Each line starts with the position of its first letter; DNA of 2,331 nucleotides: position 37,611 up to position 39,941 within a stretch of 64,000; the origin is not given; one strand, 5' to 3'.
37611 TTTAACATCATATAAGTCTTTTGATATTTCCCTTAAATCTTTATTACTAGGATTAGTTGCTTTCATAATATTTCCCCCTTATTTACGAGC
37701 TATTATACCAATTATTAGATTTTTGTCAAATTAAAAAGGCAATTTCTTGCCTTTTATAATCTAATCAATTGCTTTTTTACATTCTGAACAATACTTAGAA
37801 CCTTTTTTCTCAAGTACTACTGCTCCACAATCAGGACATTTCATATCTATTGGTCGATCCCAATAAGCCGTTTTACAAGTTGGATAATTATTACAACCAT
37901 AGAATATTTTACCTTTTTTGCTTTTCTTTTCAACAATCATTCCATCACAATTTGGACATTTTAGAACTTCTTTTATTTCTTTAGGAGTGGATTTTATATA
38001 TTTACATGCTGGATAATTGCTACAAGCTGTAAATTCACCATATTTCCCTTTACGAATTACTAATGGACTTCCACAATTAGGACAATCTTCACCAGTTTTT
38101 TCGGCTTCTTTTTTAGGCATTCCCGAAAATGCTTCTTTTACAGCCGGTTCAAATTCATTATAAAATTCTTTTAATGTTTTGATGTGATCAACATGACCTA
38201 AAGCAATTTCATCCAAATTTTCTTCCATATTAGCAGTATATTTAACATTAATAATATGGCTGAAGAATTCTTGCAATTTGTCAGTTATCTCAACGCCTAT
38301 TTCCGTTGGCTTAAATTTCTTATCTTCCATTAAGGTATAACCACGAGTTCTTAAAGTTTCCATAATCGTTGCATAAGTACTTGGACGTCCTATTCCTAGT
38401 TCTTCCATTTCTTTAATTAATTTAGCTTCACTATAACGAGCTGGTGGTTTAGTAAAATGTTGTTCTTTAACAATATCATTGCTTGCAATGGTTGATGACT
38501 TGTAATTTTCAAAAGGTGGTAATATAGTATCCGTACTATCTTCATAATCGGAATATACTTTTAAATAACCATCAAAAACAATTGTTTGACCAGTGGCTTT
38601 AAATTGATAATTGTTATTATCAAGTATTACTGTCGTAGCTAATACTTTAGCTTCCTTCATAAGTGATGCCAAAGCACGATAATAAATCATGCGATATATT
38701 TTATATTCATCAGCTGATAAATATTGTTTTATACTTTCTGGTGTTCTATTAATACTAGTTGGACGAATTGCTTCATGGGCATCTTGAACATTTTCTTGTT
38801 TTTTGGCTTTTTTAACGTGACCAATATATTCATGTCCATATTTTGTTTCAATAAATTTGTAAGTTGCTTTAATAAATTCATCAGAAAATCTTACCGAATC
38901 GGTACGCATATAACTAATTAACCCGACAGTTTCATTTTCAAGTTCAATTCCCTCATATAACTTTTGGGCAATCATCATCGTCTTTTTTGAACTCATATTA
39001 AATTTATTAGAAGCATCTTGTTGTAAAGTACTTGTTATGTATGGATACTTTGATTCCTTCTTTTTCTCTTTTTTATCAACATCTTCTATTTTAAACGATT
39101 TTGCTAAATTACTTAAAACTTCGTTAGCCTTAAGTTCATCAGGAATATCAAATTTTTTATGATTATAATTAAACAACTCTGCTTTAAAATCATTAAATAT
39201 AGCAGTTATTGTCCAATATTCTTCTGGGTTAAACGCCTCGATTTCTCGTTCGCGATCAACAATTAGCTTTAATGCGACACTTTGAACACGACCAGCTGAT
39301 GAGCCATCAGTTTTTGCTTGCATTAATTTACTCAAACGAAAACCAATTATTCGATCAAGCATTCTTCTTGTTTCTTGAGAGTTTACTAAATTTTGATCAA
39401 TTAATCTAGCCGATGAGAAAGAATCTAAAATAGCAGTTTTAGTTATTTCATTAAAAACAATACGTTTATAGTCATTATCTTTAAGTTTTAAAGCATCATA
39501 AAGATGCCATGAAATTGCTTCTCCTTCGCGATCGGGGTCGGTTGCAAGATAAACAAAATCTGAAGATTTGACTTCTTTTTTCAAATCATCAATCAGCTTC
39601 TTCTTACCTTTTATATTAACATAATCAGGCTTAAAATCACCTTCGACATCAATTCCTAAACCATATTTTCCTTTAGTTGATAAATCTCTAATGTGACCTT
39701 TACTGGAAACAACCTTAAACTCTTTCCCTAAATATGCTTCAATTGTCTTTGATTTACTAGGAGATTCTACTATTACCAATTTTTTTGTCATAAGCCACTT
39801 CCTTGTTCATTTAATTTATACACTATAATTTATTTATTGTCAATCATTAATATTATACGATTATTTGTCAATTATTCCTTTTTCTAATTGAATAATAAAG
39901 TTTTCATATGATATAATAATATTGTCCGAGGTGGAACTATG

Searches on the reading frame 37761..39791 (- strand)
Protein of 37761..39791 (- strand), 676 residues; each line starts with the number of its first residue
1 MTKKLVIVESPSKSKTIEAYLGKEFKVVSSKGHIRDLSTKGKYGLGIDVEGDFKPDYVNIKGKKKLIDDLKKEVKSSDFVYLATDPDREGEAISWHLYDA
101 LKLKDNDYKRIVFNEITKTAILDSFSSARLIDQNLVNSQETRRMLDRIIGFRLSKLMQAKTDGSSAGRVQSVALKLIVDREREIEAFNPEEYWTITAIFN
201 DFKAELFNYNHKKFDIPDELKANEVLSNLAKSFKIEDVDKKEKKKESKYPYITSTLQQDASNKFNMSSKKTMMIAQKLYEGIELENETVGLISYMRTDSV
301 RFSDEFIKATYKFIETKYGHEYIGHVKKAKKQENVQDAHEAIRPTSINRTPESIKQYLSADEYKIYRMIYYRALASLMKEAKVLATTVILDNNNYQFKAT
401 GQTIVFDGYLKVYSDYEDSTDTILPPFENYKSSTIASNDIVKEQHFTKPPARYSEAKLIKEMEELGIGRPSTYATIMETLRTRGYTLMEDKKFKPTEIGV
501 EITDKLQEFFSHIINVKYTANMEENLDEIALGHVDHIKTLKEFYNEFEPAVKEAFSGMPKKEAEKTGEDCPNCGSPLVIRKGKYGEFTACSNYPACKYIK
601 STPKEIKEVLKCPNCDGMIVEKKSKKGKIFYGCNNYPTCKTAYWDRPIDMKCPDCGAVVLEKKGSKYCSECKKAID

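Call 49: search_protein_families(library=ncbifam, proteins=[window:37761-39791:-], max_evalue=1e-10)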
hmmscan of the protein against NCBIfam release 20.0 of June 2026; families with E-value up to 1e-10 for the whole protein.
window:37761-39791:- (676 aa): 12 families
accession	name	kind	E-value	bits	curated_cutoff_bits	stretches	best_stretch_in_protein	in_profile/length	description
TIGR01051.1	topA_bact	equivalog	6e-220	732.5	456.4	1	5-601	1-630/632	type I DNA topoisomerase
NF004966.0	PRK06319.1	equivalog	5.8e-177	590.4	868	2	1-554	1-580/862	DNA topoisomerase I/SWI domain fusion protein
NF006451.0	PRK08780.1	equivalog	1.2e-174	583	1265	1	1-588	1-612/824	DNA topoisomerase I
TIGR01057.1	topA_arch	equivalog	2.4e-87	293.6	458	1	22-596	37-618/618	DNA topoisomerase I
NF005555.0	PRK07220.1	equivalog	2.1e-86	290.9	635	1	22-605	41-628/740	DNA topoisomerase I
TIGR01054.1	rgy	equivalog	7.7e-85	285.4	471.7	1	57-547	699-1169/1172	reverse gyrase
NF004438.0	PRK05776.1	equivalog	7.1e-75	252.5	793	1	22-619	48-642/677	DNA topoisomerase I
NF005829.0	PRK07726.1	subfamily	4.8e-72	243.6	597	1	60-624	76-663/669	DNA topoisomerase 3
NF011532.0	PRK14973.1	equivalog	7.7e-72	242.4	930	1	61-604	81-625/936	DNA topoisomerase I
TIGR01056.1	topB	subfamily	2.3e-59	201.6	515.75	1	64-603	82-647/706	DNA topoisomerase III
NF006032.0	PRK08173.1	equivalog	6.8e-43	146.5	1058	1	63-630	81-687/863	DNA topoisomerase III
NF011313.0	PRK14724.1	equivalog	1.6e-28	99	1088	1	71-585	93-659/988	DNA topoisomerase III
